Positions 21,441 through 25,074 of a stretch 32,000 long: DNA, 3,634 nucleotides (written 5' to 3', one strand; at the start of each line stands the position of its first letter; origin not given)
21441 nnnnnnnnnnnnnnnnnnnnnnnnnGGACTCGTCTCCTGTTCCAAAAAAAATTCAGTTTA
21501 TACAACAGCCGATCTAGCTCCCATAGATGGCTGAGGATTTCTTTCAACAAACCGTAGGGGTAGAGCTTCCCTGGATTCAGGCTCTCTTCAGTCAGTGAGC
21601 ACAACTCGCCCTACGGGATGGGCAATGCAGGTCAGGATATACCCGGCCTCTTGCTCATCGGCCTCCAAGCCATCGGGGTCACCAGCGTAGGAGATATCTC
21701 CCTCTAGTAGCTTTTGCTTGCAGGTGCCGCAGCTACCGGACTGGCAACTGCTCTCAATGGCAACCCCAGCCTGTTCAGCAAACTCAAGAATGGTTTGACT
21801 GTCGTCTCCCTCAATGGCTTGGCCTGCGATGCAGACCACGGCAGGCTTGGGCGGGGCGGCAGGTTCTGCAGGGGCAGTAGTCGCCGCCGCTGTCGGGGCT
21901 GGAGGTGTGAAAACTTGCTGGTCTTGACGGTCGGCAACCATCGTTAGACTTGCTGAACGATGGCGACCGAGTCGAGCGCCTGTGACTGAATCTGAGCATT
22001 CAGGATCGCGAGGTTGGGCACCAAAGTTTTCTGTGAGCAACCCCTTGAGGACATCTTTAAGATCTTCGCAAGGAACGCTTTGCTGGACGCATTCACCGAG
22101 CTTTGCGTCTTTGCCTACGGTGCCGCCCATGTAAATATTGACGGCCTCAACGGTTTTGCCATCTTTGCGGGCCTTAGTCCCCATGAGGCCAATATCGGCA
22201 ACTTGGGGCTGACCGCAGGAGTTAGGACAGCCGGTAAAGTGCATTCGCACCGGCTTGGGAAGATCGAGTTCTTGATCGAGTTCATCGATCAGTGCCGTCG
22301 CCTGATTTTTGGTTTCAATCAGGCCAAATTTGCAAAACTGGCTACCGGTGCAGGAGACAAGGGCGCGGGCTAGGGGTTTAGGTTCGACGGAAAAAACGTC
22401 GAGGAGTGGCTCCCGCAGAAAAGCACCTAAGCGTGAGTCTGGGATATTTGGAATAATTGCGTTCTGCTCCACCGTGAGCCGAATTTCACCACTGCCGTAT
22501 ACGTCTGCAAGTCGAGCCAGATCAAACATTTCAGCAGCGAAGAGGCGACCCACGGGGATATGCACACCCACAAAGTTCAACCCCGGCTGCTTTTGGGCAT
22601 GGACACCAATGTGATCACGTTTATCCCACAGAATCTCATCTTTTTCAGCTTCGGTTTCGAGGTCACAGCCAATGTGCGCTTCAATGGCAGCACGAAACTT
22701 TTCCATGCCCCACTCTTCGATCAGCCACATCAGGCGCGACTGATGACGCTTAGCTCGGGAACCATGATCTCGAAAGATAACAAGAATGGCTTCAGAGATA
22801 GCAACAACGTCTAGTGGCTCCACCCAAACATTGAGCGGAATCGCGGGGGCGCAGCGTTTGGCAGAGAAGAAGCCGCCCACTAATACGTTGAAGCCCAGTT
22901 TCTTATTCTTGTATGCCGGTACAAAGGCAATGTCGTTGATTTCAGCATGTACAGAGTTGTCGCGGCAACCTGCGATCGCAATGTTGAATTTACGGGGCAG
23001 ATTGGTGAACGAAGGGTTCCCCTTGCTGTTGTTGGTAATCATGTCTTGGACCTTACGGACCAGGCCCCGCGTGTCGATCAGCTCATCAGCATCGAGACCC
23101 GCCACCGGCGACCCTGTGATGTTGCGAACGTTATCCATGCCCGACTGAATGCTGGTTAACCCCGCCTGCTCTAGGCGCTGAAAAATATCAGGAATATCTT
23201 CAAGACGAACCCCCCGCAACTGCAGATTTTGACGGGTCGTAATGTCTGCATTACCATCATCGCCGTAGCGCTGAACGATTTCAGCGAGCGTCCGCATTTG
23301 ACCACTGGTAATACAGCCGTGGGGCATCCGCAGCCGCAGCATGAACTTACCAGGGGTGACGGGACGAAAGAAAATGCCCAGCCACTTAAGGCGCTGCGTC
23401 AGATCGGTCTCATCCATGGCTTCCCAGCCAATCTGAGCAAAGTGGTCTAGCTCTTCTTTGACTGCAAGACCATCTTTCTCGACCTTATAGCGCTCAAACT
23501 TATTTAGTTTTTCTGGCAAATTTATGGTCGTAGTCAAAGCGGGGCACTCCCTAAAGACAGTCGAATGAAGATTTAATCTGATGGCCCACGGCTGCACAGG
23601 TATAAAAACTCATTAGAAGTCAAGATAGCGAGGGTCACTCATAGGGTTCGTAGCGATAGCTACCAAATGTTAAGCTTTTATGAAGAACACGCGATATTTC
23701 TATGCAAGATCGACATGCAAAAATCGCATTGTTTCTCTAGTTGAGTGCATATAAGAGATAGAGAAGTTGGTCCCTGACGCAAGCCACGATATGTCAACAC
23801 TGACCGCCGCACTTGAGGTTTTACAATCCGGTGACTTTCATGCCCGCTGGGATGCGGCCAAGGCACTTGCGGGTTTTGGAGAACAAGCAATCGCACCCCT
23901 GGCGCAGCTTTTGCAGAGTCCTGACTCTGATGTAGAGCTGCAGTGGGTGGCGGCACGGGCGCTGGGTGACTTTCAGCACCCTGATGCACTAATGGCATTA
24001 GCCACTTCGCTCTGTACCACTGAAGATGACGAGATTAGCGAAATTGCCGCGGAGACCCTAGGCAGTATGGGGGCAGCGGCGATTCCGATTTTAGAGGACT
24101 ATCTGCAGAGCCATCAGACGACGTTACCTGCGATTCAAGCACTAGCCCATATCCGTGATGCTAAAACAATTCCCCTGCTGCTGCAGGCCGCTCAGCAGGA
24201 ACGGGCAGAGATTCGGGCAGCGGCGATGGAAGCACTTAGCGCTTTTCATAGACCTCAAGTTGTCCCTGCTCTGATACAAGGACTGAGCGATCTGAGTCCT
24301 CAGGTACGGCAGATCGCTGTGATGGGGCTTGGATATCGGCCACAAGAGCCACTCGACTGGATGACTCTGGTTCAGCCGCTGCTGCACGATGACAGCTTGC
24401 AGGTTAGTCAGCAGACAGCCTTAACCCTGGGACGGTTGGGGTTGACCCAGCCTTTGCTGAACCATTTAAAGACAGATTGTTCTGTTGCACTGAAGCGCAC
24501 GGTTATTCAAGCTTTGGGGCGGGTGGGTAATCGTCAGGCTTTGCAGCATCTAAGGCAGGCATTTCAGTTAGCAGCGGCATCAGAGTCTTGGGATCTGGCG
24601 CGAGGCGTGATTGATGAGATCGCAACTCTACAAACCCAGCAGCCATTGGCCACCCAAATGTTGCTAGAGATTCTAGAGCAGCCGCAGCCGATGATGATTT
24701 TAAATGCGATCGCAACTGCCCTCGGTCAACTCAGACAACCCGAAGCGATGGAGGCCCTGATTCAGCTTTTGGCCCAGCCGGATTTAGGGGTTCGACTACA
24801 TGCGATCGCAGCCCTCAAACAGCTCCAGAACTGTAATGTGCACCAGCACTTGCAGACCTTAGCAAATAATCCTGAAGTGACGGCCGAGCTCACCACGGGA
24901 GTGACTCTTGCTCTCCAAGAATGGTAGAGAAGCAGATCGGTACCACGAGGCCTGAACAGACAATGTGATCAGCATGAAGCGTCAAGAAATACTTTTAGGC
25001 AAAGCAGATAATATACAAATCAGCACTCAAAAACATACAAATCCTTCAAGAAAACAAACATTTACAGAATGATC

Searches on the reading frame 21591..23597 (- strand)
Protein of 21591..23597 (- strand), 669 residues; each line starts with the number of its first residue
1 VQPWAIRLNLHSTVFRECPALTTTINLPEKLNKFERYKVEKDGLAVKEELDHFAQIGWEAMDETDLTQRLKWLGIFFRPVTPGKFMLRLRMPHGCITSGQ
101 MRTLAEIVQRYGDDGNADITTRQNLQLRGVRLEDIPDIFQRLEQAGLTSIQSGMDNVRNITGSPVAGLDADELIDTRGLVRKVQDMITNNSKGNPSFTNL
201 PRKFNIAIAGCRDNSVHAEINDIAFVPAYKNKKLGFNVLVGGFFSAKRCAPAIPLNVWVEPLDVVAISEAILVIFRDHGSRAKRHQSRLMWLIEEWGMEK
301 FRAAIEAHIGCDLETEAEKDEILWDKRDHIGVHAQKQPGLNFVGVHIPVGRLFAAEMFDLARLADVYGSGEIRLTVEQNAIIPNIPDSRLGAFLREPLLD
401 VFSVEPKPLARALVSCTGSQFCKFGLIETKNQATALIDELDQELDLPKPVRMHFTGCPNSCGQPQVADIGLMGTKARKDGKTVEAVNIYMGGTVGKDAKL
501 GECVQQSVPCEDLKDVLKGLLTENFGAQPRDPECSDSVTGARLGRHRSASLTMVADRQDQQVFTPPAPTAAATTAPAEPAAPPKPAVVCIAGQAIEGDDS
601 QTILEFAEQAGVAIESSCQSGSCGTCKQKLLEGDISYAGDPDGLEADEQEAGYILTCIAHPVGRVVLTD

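Call 8: search_protein_families(library=pfam, proteins=[window:21591-23597:-], max_evalue=0.01)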
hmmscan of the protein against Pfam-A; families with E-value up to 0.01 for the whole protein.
window:21591-23597:- (669 aa): 3 families
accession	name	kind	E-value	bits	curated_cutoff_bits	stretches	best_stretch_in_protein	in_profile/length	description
PF01077.27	NIR_SIR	-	2.8e-67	225.5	27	2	154-311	2-156/158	Nitrite and sulphite reductase 4Fe-4S domain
PF03460.22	NIR_SIR_ferr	-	2.4e-39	133.3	24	2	83-144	7-68/69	Nitrite/Sulfite reductase ferredoxin-like half domain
PF00111.32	Fer2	-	1.2e-14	54.5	21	1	592-661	7-76/77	2Fe-2S iron-sulfur cluster binding domain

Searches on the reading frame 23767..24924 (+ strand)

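Call 8: search_protein_families(library=pfam, proteins=[window:23767-24924:+], max_evalue=0.01)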
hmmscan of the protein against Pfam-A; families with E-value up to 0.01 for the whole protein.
window:23767-24924:+ (386 aa): 7 families
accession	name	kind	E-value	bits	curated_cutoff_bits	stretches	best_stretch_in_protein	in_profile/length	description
PF13646.12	HEAT_2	-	1.9e-46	156.7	27.7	7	42-115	1-73/88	HEAT repeats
PF03130.22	HEAT_PBS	-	2.4e-21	74.2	20.9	1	149-175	1-27/27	PBS lyase HEAT-like repeat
PF02985.28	HEAT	-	3.8e-14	51.9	23.5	0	165-189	1-25/31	HEAT repeat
PF13513.12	HEAT_EZ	-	4.1e-14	53.1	27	0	162-189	26-53/55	HEAT-like repeat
PF00514.29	Arm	-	1.2e-05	25.6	20.6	0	322-350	8-36/41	Armadillo/beta-catenin-like repeat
PF01602.26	Adaptin_N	-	0.00014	21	37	1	139-362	85-300/524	Adaptin N terminal region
PF12717.13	Cnd1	-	0.001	19.5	26.4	0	149-188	2-45/162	non-SMC mitotic condensation complex subunit 1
